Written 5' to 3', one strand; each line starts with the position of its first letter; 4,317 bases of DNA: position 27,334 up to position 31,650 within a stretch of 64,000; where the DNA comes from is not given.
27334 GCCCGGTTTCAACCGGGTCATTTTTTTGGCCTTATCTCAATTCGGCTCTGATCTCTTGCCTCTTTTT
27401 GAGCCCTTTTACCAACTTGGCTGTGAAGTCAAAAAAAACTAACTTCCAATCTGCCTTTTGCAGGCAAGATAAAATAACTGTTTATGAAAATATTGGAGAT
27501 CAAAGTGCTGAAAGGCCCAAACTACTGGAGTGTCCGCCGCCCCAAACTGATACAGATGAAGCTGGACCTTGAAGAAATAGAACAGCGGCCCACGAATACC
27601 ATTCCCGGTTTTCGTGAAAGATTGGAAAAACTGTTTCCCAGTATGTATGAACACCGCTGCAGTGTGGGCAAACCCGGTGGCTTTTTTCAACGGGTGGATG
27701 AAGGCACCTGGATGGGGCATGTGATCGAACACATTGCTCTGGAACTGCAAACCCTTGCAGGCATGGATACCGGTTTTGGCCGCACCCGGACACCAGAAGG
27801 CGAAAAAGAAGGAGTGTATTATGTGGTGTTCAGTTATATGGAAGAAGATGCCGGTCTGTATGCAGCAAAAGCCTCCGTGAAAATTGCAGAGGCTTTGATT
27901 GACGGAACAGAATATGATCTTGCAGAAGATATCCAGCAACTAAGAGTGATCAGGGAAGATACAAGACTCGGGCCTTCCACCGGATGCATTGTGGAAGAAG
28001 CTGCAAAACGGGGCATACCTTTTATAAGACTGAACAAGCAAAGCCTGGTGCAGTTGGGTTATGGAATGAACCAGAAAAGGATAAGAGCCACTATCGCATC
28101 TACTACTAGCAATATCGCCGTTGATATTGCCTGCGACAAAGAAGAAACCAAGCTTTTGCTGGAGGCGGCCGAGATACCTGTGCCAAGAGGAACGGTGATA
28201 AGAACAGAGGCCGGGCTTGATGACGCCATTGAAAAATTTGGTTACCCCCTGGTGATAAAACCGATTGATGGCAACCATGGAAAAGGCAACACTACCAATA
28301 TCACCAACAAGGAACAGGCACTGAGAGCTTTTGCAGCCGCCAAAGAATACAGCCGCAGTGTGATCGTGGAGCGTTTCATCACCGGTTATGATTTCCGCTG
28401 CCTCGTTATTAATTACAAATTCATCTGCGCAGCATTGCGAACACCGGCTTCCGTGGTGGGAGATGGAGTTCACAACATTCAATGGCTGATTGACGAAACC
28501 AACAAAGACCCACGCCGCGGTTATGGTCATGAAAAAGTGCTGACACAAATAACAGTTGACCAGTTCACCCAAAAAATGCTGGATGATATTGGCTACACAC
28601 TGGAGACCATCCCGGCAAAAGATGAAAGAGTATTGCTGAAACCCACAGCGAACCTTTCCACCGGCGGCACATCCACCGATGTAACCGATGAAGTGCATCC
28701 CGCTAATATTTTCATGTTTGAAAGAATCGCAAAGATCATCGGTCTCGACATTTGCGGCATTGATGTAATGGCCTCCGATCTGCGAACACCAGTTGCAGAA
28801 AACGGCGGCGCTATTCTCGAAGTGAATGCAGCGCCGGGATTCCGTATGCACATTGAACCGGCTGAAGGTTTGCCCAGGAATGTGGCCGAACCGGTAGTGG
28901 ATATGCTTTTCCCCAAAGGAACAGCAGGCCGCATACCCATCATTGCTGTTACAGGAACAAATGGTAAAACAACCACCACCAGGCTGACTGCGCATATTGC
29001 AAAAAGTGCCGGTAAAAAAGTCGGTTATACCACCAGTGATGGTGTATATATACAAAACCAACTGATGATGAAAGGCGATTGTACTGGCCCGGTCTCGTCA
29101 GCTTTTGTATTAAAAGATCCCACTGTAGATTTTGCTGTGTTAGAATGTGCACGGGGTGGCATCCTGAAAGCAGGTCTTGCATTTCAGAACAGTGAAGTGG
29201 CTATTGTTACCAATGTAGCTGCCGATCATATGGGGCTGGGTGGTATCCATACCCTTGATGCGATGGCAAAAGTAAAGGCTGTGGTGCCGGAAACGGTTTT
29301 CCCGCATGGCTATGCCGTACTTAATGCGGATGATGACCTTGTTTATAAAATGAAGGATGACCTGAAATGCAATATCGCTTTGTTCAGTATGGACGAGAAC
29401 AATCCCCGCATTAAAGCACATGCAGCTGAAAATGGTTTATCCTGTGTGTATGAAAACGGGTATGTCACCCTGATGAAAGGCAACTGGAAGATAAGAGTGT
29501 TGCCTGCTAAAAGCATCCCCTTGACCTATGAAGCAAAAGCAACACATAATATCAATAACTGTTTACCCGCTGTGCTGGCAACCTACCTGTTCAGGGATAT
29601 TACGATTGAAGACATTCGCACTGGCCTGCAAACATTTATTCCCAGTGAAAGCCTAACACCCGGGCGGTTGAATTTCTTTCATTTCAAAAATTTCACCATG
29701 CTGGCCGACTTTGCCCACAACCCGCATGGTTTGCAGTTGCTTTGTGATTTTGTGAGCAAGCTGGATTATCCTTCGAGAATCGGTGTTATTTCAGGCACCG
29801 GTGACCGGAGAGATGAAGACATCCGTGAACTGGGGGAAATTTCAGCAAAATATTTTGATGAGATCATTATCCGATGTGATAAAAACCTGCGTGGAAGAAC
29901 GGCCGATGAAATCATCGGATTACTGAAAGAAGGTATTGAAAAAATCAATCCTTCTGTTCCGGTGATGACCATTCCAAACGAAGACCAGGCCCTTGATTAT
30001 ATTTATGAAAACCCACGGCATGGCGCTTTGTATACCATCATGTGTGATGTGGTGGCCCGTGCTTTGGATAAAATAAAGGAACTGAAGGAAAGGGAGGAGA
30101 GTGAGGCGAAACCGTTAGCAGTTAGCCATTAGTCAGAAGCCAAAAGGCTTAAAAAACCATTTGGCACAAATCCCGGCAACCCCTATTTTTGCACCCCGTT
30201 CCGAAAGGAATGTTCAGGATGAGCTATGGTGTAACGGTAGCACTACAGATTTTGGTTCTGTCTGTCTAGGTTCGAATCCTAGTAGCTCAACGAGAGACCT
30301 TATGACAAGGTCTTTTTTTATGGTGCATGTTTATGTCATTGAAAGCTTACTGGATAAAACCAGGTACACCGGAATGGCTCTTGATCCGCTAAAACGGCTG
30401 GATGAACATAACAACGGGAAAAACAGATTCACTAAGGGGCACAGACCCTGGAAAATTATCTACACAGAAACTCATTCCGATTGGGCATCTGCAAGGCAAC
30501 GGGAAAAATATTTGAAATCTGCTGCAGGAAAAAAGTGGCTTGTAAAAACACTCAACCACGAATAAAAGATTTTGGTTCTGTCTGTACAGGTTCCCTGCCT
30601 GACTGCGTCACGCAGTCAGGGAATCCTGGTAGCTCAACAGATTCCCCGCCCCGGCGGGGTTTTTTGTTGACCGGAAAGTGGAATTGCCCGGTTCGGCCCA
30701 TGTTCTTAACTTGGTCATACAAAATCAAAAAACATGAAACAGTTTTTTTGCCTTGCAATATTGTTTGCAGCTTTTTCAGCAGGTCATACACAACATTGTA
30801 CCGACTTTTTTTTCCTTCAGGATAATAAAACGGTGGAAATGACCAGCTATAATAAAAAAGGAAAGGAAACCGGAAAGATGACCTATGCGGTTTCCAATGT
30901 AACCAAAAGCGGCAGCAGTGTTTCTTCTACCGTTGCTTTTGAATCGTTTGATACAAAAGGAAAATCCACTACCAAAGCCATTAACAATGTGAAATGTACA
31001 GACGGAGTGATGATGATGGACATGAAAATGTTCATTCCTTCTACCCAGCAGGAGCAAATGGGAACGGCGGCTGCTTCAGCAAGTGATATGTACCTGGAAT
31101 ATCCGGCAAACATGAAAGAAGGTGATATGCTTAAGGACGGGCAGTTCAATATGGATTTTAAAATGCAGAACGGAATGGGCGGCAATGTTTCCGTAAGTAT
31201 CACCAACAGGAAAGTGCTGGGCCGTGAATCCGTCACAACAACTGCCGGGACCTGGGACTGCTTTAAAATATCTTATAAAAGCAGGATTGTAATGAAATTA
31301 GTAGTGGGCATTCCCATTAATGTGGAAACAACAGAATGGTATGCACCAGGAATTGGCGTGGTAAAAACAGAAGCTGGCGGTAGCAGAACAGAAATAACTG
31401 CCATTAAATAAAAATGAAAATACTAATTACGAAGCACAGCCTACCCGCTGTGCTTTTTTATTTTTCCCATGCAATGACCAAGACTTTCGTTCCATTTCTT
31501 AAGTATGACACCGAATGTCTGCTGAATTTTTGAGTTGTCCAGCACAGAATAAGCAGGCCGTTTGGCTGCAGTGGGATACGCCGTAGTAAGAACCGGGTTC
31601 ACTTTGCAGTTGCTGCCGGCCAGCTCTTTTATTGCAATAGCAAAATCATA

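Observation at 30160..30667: Single-ORF GIY-YIG cassette embedded in tRNA-Gln(UUG), bracketed by a duplicated tRNA 3' half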

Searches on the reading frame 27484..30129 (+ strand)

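Call 87: search_protein_families(library=pfam, proteins=[window:27484-30129:+], max_evalue=0.00001)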
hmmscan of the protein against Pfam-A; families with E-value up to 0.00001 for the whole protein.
window:27484-30129:+ (882 aa): 6 families
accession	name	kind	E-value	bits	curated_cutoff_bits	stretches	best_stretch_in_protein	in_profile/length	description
PF18921.5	Cyanophycin_syn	-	1.8e-46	157.3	27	1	25-140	2-115/115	Cyanophycin synthase-like N-terminal domain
PF08245.18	Mur_ligase_M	-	3.9e-23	82.9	24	1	489-699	1-199/200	Mur ligase middle domain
PF08443.16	RimK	-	5.8e-11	42.8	21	1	218-318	3-104/188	RimK-like ATP-grasp domain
PF02222.28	ATP-grasp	-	4.1e-09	36.8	27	1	225-300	2-77/179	ATP-grasp domain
PF02875.26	Mur_ligase_C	-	6.5e-09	37.1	28.4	1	727-847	1-118/127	Mur ligase, glutamate ligase domain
PF07478.18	Dala_Dala_lig_C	-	1e-06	28.9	24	0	245-310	28-92/204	D-ala D-ala ligase C-terminus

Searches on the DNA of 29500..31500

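Call 6: search_rna_families(source=window, start=29500, end=31500, threshold=evalue, max_evalue=10, show_alignments=4)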
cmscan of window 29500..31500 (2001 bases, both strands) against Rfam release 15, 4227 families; matches with E-value up to 10: 12.
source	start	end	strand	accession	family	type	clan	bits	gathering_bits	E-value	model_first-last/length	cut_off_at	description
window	30220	30290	+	RF00005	tRNA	Gene; tRNA;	CL00001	63.4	29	6.5e-13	1-71/71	no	tRNA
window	30699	30778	+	RF04315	manA-II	Cis-reg;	-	18.4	100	4.5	1-147/147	no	manA_II ncRNA motif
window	31418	31469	-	RF00689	MIR390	Gene; miRNA;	-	17.9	77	3.1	1-121/121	no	MIR390 microRNA precursor family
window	30222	30246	+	RF01840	ovine_lenti_FSE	Cis-reg; frameshift_element;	-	17.3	45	2.5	1-54/54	no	ribosomal frameshift element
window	30593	30664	+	RF02144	rsmX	Gene;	CL00106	17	56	3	1-114/114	no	rsmX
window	30117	30234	-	RF00482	snoF1_F2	Gene; snRNA; snoRNA; HACA-box;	-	16.5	60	5.4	1-140/140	no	Small nucleolar RNA F1/F2/snoR5a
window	30540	30668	+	RF02957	EFASI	Gene; sRNA;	-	16.2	51.2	5.7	1-133/133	no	EFASI RNA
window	30384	30556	-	RF02188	ST7-OT4_2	Gene; lncRNA;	-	16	55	6.1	1-172/172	no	ST7 overlapping transcript 4 conserved region 2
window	30034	30147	-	RF01956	NEAT1_2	Gene; lncRNA;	-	15.6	60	2.8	1-116/116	no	Nuclear enriched abundant transcript 1 conserved region 2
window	29690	29710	+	RF04305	HCV_SL1412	Cis-reg;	-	15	38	5.6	14-34/48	no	Hepatitis C virus stem-loop SL1412 RNA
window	30592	30667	+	RF02837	anti-hemB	Gene; sRNA;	-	14.9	49.5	2.9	1-81/81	no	Burkholderia RNA 7 (anti-hemB)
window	30598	30665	+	RF01400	istR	Gene; antitoxin;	-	14.6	45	8.3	1-130/130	no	istR Hfq binding RNA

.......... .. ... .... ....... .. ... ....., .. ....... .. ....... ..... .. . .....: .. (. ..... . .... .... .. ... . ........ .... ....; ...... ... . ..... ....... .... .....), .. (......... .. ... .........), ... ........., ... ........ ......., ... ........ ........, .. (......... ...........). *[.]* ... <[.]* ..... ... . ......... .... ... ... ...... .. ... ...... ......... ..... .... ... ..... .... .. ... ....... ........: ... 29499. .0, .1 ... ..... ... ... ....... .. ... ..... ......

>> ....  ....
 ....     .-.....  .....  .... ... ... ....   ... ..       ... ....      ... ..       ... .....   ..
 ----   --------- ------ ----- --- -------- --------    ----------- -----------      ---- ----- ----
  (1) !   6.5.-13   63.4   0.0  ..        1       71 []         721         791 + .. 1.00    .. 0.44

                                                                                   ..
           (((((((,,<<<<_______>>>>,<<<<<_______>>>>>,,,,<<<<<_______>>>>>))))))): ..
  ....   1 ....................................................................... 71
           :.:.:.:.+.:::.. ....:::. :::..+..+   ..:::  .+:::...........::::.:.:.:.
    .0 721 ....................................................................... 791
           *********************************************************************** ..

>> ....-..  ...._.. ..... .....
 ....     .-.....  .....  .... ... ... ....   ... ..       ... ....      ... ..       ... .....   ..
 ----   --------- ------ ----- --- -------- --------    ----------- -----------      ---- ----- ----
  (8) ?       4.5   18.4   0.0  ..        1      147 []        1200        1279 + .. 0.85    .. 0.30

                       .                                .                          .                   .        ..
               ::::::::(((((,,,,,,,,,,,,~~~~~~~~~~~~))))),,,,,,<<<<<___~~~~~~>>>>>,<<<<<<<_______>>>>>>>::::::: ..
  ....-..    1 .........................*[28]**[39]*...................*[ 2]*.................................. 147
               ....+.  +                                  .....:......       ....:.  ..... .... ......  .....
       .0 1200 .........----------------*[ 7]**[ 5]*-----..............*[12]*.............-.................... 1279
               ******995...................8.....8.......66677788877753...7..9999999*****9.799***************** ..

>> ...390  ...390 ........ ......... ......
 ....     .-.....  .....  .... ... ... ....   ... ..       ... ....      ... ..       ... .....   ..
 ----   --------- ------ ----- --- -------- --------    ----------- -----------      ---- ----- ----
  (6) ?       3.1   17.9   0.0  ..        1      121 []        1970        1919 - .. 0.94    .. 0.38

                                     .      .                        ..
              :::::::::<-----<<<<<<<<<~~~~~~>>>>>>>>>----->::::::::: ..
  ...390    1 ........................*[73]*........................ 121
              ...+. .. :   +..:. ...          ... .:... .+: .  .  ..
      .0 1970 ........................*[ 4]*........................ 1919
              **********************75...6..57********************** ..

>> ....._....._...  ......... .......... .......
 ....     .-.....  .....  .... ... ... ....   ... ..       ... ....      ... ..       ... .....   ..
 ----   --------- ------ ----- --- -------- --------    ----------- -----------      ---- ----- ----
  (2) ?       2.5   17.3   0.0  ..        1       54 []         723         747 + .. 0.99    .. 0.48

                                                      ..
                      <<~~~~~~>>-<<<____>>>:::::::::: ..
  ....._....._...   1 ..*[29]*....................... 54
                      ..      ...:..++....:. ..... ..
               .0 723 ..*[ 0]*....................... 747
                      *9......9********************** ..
